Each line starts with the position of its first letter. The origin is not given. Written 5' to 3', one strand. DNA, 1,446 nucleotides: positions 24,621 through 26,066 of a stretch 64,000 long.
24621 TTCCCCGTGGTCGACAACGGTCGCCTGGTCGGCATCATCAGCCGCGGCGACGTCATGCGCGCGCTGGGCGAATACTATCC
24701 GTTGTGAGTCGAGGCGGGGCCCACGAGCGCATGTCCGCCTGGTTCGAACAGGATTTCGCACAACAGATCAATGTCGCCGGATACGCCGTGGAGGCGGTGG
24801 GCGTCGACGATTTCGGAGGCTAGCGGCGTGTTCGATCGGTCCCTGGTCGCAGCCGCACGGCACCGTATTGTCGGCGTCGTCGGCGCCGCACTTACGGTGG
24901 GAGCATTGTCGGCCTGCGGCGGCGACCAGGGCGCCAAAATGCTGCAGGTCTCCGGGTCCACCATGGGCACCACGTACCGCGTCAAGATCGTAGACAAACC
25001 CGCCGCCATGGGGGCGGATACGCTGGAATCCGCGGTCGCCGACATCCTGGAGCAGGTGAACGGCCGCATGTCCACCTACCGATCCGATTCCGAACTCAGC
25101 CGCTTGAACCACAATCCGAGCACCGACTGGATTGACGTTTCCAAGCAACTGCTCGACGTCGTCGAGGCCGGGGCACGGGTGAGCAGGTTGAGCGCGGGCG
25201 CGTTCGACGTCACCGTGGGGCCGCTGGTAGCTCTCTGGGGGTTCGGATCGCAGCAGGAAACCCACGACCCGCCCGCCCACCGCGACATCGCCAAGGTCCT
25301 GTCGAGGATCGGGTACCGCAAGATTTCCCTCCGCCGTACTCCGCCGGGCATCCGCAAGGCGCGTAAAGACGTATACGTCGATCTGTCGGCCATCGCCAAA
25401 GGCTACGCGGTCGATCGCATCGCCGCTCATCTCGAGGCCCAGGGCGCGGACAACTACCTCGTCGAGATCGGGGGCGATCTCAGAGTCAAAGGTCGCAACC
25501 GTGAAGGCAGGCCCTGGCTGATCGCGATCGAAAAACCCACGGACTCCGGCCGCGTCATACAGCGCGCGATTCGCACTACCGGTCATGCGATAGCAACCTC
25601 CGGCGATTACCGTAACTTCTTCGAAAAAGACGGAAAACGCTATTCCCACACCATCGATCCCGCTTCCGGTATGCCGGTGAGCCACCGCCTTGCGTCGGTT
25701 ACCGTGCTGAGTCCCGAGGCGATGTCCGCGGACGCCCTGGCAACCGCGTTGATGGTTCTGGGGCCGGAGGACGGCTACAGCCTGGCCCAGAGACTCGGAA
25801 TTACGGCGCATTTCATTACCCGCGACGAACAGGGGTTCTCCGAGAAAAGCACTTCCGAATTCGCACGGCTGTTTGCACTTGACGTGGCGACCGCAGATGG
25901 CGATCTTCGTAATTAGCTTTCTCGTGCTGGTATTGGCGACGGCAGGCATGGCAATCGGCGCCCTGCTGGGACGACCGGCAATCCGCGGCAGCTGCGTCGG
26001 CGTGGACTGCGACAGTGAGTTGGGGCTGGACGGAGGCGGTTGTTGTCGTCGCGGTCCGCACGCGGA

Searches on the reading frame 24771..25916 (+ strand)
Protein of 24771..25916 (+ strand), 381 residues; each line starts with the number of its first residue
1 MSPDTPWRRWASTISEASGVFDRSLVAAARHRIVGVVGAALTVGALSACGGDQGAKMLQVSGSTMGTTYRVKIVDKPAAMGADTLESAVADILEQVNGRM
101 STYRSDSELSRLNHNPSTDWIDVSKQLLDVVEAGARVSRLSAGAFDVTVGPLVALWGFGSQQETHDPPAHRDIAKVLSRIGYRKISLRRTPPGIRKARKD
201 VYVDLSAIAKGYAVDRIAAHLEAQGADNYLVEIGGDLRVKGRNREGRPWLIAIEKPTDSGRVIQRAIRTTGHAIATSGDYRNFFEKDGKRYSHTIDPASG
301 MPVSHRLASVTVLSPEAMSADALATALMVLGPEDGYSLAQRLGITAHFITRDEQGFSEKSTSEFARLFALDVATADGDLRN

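Call 76: search_protein_families(library=pfam, proteins=[window:24771-25916:+], max_evalue=0.00001)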
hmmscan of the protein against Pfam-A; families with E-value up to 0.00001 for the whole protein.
window:24771-25916:+ (381 aa): 1 family
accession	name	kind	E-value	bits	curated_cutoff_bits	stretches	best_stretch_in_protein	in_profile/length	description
PF02424.20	ApbE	-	1.3e-93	313.8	25.6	1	65-346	1-264/266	ApbE family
